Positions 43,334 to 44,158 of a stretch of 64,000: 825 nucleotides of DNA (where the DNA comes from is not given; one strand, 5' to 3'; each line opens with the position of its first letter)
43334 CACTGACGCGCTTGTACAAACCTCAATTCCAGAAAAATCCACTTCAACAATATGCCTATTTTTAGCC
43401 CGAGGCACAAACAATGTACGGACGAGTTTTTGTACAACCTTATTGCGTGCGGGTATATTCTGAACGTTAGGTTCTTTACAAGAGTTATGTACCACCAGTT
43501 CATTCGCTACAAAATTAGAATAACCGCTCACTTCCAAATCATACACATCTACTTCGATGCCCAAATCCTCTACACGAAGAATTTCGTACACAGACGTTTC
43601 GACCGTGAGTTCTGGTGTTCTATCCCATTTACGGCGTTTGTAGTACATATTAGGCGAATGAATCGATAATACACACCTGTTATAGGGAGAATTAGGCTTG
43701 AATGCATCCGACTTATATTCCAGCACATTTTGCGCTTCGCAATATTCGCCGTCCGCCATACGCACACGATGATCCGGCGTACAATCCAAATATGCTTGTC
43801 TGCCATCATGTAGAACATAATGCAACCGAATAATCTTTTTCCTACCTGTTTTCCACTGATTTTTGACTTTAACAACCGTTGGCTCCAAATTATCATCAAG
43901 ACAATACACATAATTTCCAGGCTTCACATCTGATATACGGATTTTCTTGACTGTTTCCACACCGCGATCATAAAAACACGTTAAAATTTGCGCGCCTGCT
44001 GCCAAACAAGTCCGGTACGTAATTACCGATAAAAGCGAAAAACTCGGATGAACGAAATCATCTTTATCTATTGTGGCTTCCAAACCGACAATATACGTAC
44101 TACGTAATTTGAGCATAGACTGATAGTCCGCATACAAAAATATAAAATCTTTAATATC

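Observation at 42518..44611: Family-A DNA polymerase reduced to the polymerase domain and split by a 175-aa mini-intein before the PNxQNIP motif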

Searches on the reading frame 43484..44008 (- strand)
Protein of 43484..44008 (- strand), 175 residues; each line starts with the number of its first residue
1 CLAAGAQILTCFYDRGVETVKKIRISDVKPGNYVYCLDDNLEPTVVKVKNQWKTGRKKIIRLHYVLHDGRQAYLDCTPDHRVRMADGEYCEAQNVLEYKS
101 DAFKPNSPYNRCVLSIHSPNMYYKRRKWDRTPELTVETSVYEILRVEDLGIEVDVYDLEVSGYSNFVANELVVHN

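Call 22: search_dna_similar(query=window:43484-44008:-, collection=phages, mode=protein, max_rows=25, max_evalue=0.001)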
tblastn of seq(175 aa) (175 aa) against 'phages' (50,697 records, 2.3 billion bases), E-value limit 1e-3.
Records with a match: 1; places in all: 1; records where one place covers at least 80% of the query: 0.
Best place of each record, by identity: <60% 1.
By first word of the organism name: Rhodobacter 1.
By host as written in the record: Rhodobacter capsulatus YW1 1.
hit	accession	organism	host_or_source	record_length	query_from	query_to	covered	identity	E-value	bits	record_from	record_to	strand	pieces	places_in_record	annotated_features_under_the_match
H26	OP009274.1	Rhodobacter phage RcKickapoo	Rhodobacter capsulatus YW1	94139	1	95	54%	34.3%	7e-9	59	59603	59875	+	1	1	DNA polymerase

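Call 23: get_annotated_region(hit=H26, flank=3000)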
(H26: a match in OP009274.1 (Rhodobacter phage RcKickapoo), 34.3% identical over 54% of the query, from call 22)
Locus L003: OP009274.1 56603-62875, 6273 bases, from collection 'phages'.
description: Rhodobacter phage RcKickapoo, complete genome.
organism: Rhodobacter phage RcKickapoo (NCBI taxid 2970516)
taxonomy: Viruses; Duplodnaviria; Heunggongvirae; Uroviricota; Caudoviricetes
host: Rhodobacter capsulatus YW1; source: water; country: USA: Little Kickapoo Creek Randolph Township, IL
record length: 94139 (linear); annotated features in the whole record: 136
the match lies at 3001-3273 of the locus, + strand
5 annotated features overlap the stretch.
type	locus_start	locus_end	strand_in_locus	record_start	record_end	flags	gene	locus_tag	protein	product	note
CDS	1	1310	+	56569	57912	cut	-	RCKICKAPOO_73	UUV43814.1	DnaB-like dsDNA helicase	DnaB-like dsDNA helices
CDS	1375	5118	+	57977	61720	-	-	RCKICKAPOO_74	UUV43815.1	DNA polymerase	-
CDS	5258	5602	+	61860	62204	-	-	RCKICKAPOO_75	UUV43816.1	hypothetical protein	-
CDS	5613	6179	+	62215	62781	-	-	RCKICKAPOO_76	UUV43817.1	hypothetical protein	-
CDS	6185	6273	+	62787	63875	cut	-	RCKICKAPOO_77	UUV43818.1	DNA primase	-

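Call 41: find_homologous_proteins(query=window:43484-44008:-, max_evalue=0.001)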
Query seq(175 aa): 16 candidates shared short words with the query, none scored E <= 0.001.

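Call 48: search_protein_representatives(protein=window:43484-44008:-)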
Query: 175 residues. Proteins with E-value up to 0.001 (for the whole library): 629; up to 1e-10: 201; up to 1e-30: 2. The best 150 are listed.
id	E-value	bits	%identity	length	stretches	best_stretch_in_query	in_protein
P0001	1.0e-84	298.9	79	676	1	1-175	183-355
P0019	8.6e-33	129.8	49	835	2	1-128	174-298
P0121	9.8e-30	119.8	47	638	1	1-175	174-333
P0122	8.8e-27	110.2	47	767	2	1-120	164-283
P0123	1.9e-24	102.6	43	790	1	1-175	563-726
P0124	1.0e-23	100.2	46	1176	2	1-96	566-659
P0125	1.5e-23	99.7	47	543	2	1-96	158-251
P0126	1.9e-23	99.3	45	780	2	1-113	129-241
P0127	2.4e-23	99.0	47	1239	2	1-97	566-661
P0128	2.4e-23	99.0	43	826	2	20-98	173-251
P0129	2.9e-23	98.8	49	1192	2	18-95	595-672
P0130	7.5e-23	97.4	48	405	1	21-119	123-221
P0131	8.4e-23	97.2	43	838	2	14-111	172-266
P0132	1.0e-22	97.0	45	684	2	1-95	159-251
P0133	5.0e-22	94.7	37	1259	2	21-160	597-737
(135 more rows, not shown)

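Call 75: predict_structure(alignment_id=A3)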
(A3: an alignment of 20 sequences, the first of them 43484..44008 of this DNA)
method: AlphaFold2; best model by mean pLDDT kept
length: 175 residues; sequences in the alignment: 20
mean_pLDDT: 92.9   pTM: 0.86
mean pLDDT of the five models: 92.9, 92.3, 92.1, 91.9, 91.3
residues with pLDDT >= 90: 149; 70-90: 12; 50-70: 13; < 50: 1
segments of 3 or more residues with pLDDT < 50: none
pLDDT, mean of each block of 10 residues (from residue 1): 96 88 97 97 97 98 96 98 98 98 95 92 55 80 98 98 97 96
secondary structure, 60 per line:
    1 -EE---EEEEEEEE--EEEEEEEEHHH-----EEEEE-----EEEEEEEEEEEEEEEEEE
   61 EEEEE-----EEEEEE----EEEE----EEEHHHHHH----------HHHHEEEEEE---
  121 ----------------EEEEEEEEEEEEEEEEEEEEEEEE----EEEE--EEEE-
elements in order: E7-14 E17-24 E33-37 E43-65 E71-76 E81-84 E89-91 H92-97 H108-111 E112-117 E137-160 E165-168 E171-174

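Call 77: fold_search(model_id=the predicted structure, library=pdb)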
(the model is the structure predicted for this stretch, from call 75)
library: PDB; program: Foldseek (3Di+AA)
matches with E <= 10: 359; with E <= 0.001: 52
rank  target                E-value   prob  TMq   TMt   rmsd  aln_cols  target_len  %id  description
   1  6frg                  2.0e-08  1.00  0.64  0.70   5.0       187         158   18  Crystal structure of G-1F mutant of Ssp DnaB Mini-Intein variant M86 (released 2019-01-30)
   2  3ifj_A                4.7e-08  1.00  0.62  0.77   5.0       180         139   25  Crystal structure of Mtu recA intein, splicing domain (released 2009-10-06)
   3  4o1r                  6.4e-08  1.00  0.64  0.78   4.9       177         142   22  Crystal structure of NpuDnaB intein (released 2014-03-19)
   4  2imz_A                1.2e-07  1.00  0.68  0.82   4.5       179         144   25  Crystal structure of Mtu recA intein splicing domain (released 2007-05-01)
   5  1zd7_A                1.2e-07  1.00  0.68  0.74   4.7       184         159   16  1.7 Angstrom Crystal Structure Of Post-Splicing Form of a dnaE Intein from Synechocystis Sp. Pcc 6803 (released 2006-01-24)
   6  1mi8                  1.3e-07  1.00  0.65  0.80   4.5       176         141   20  2.0 Angstrom crystal structure of a DnaB intein from Synechocystis sp. PCC 6803 (released 2003-08-19)
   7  4kl5_A                1.3e-07  1.00  0.62  0.77   5.3       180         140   19  Crystal structure of NpuDnaE intein (released 2013-09-04)
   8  2imz_B                1.4e-07  1.00  0.68  0.83   3.9       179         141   24  Crystal structure of Mtu recA intein splicing domain (released 2007-05-01)
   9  4kl5_B                1.7e-07  1.00  0.63  0.77   5.2       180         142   19  Crystal structure of NpuDnaE intein (released 2013-09-04)
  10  6frh_B                1.9e-07  1.00  0.63  0.73   6.4       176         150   19  Crystal structure of Ssp DnaB Mini-Intein variant M86 (released 2019-01-30)
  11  2in0                  2.0e-07  1.00  0.62  0.76   4.9       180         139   25  crystal structure of Mtu recA intein splicing domain (released 2007-05-01)
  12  8ubs_A                2.1e-07  1.00  0.68  0.79   4.5       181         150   18  Crystal structure of NrdJ-1 split intein fusion (released 2024-10-09)
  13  6fre                  2.2e-07  1.00  0.66  0.75   4.2       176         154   19  Crystal structure of G-1F/H73A mutant of Ssp DnaB Mini-Intein variant M86 (released 2019-01-30)
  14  2in9                  2.4e-07  1.00  0.62  0.76   4.9       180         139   24  crystal structure of Mtu recA intein, splicing domain (released 2007-05-01)
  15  5i0a                  2.7e-07  1.00  0.66  0.80   4.7       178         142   24  RecA mini intein in complex with cisplatin (released 2016-09-21)
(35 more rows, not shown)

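Call 82: search_protein_families(library=pfam, proteins=[window:43484-44008:-], max_evalue=1)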
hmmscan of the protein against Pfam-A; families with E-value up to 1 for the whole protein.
window:43484-44008:- (175 aa): 2 families
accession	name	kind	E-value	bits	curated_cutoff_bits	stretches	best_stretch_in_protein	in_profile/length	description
PF14890.11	Intein_splicing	-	2.1e-10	41.1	35.8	1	23-175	10-155/155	Intein splicing domain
PF01079.26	Hint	-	0.022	14.8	29.7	1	6-95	8-99/213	Hint module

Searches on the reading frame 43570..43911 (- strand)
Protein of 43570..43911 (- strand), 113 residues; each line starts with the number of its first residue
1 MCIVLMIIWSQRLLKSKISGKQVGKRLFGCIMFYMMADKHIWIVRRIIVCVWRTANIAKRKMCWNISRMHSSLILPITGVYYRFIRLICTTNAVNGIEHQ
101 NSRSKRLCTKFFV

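Call 82: search_protein_families(library=pfam, proteins=[window:43570-43911:-], max_evalue=1)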
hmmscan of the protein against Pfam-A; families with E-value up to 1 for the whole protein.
window:43570-43911:- (113 aa): 1 family
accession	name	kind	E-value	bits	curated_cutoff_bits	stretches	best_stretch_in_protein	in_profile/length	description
PF18366.7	zf_ZIC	-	0.066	13.8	26.3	0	45-70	5-32/46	Zic proteins zinc finger domain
